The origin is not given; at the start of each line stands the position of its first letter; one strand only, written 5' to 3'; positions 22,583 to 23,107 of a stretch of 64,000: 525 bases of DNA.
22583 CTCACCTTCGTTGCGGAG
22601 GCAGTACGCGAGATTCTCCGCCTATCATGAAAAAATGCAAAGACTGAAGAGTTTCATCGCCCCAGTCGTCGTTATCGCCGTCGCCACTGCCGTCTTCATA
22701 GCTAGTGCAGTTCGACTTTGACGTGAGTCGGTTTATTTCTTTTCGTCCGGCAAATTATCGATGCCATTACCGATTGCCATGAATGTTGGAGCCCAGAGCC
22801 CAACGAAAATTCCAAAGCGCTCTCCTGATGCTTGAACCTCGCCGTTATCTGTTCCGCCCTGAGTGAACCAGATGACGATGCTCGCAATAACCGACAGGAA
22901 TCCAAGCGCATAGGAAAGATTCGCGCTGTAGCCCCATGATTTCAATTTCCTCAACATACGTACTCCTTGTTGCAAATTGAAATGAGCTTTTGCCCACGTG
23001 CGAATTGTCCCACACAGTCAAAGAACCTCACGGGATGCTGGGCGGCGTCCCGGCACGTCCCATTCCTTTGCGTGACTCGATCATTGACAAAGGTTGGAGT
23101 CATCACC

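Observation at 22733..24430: GNAT acetyltransferase fused to a classical AAA+ ATPase, divergently paired with a 2-TM micro-protein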

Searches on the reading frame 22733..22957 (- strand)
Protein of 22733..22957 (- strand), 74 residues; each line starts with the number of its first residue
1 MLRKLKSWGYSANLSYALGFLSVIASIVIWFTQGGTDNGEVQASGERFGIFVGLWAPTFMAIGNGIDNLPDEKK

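Call 6: search_protein_families(library=pfam, proteins=[window:22733-22957:-], max_evalue=0.01)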
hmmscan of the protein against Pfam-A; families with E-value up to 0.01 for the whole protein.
window:22733-22957:- (74 aa): 0 families

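Call 7: search_protein_families(library=padloc, proteins=[window:22733-22957:-], max_evalue=0.01)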
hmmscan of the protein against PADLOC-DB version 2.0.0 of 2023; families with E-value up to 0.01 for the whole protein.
window:22733-22957:- (74 aa): 0 families

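Call 8: search_protein_families(library=ncbifam, proteins=[window:22733-22957:-], max_evalue=0.01)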
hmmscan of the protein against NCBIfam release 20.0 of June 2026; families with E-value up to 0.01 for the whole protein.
window:22733-22957:- (74 aa): 0 families

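Call 59: find_homologous_proteins(query=window:22736-22957:-, max_evalue=0.001)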
Query seq(74 aa) (74 aa): 637 proteins with E <= 0.001 among 653 candidates; the best 120 are listed.
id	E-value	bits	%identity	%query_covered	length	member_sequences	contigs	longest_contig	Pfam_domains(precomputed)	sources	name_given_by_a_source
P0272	5.3e-42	159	99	100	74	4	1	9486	-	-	-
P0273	7.8e-42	158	99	100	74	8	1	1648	-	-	-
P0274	5.5e-38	146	93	100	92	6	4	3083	-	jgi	-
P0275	4.5e-36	140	91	100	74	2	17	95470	-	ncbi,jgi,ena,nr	ncbi:MAG: hypothetical protein FJW18_04990 [Actinobacteria bacterium]|nr:hypothetical protein [Actin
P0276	4.8e-36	140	90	99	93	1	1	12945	-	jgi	jgi:hypothetical protein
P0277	2.2e-35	138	89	99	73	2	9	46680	-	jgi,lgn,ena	jgi:hypothetical protein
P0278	3.1e-35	137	89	99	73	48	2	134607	-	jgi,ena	jgi:hypothetical protein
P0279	3.2e-35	137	90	99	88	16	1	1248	-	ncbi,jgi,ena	jgi:hypothetical protein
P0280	3.8e-35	137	89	99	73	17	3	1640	-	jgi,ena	-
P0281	3.9e-35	137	89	99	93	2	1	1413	-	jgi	-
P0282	4.5e-35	137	86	99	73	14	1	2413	-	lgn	-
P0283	1.0e-34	136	88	99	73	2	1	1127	-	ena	-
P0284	1.6e-34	135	88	99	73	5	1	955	-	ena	-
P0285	1.8e-34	135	86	99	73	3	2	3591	-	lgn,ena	-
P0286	2.0e-34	135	86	100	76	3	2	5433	-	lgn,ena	-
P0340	4.7e-29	118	77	99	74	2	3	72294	-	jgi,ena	jgi:hypothetical protein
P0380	3.4e-20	90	58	96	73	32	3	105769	-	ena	-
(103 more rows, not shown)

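Call 60: find_encoding_contigs(protein=P0278, flank=4000, max_places=2)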
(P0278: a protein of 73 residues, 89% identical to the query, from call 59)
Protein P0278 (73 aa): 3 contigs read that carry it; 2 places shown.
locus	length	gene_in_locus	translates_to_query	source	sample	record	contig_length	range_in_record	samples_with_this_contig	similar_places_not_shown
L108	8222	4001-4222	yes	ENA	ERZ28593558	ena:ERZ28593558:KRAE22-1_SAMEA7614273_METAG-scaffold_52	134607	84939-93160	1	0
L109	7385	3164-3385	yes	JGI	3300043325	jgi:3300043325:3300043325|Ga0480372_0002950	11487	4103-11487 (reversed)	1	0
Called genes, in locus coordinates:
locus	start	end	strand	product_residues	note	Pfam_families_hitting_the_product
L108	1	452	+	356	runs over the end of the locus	PF01408:GFO_IDH_MocA, PF22725:GFO_IDH_MocA_C3, PF02894:GFO_IDH_MocA_C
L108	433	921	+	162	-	-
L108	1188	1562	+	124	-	-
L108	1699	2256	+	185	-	PF02469:Fasciclin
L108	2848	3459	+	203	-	PF00081:Sod_Fe_N, PF02777:Sod_Fe_C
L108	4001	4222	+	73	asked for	-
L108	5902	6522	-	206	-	PF00072:Response_reg, PF00196:GerE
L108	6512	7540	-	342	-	PF00989:PAS, PF08448:PAS_4, PF13426:PAS_9, PF08447:PAS_3 (weak), PF07730:HisKA_3 (weak), PF02518:HATPase_c (weak)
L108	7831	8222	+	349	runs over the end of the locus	PF01547:SBP_bac_1, PF13531:SBP_bac_11, PF13416:SBP_bac_8, PF13343:SBP_bac_6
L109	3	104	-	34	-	?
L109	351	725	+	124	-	-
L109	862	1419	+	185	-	PF02469:Fasciclin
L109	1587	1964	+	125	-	-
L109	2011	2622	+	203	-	PF00081:Sod_Fe_N, PF02777:Sod_Fe_C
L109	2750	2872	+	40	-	-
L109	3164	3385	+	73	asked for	-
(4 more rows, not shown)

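Call 61: find_encoding_contigs(protein=P0275, flank=4000, max_places=2)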
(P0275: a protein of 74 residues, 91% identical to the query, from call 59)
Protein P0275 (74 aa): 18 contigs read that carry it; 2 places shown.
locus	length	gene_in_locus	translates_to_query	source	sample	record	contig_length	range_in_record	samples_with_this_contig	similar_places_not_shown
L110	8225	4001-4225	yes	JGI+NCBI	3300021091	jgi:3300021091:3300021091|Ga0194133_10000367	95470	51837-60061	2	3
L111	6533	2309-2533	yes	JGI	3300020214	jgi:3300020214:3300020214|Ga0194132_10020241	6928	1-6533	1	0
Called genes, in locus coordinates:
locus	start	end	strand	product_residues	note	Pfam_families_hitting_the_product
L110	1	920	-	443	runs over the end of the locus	-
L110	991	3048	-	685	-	PF01757:Acyl_transf_3, PF19040:SGNH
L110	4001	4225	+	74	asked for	-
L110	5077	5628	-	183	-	PF19851:DUF6326 (weak)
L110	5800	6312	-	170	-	PF01243:PNPOx_N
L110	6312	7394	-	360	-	PF13177:DNA_pol3_delta2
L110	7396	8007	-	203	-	PF13521:AAA_28, PF01712:dNK, PF02223:Thymidylate_kin, PF13238:AAA_18 (faint)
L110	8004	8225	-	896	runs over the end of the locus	PF01751:Toprim, PF01131:Topoisom_bac, PF13368:Toprim_C_rpt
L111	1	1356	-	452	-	?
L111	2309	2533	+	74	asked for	-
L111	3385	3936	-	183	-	PF19851:DUF6326 (weak)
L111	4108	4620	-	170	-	PF01243:PNPOx_N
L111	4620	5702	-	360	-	PF13177:DNA_pol3_delta2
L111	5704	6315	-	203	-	PF13521:AAA_28, PF01712:dNK, PF02223:Thymidylate_kin, PF13238:AAA_18 (faint)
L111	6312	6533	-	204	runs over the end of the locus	?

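Call 62: find_encoding_contigs(protein=P0380, flank=4000, max_places=2)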
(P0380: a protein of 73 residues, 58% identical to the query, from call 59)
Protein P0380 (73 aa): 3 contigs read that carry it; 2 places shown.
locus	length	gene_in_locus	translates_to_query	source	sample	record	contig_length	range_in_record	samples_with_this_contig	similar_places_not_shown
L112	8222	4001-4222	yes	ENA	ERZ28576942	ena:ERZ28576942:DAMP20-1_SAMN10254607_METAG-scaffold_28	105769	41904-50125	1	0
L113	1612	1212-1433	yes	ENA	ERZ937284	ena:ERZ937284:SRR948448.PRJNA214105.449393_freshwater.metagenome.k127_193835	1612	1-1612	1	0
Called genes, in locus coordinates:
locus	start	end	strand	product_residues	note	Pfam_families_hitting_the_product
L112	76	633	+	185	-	PF00355:Rieske, PF13806:Rieske_2 (weak)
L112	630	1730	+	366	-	PF04909:Amidohydro_2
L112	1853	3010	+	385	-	PF04909:Amidohydro_2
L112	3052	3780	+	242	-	PF03328:HpcH_HpaI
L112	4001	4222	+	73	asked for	-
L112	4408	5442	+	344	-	PF00248:Aldo_ket_red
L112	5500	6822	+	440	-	PF02417:Chromate_transp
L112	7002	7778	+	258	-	-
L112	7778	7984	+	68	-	-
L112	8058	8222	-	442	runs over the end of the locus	PF04909:Amidohydro_2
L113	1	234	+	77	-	?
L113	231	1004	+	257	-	PF03328:HpcH_HpaI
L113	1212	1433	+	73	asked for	-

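Call 63: find_encoding_contigs(protein=P0340, flank=4000, max_places=2)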
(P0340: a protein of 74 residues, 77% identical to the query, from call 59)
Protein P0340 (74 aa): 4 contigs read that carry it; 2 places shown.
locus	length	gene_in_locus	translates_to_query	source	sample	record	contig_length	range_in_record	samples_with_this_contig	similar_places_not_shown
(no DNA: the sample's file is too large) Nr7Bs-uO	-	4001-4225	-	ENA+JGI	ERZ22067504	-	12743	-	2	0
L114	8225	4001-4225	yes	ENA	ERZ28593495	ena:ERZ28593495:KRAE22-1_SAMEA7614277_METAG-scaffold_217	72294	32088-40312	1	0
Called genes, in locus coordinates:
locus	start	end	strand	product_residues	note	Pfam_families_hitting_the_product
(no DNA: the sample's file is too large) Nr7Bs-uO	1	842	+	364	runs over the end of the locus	PF02543:Carbam_trans_N (faint), PF00814:TsaD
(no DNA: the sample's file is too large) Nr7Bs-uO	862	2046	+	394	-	PF07995:GSDH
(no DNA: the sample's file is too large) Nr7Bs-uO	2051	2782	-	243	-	PF18912:DZR_2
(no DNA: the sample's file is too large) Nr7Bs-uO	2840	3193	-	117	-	PF21157:DksA_N (weak), PF01258:zf-dskA_traR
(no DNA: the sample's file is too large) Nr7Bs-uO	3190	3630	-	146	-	PF02590:SPOUT_MTase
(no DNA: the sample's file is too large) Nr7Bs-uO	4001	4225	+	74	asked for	-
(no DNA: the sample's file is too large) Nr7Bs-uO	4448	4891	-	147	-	PF02410:RsfS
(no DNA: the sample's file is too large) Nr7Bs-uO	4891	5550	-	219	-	PF01467:CTP_transf_like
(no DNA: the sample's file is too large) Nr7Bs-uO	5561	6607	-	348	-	PF01018:GTP1_OBG, PF01926:MMR_HSR1, PF02421:FeoB_N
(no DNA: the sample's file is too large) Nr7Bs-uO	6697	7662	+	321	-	PF08331:QueG_DUF1730, PF13187:Fer4_9 (faint), PF12838:Fer4_7 (faint), PF13484:Fer4_16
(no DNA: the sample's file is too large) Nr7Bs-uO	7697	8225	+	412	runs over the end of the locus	-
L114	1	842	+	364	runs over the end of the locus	PF02543:Carbam_trans_N (faint), PF00814:TsaD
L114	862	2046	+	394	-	PF07995:GSDH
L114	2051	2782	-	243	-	PF18912:DZR_2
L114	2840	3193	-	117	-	PF21157:DksA_N (weak), PF01258:zf-dskA_traR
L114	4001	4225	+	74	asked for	-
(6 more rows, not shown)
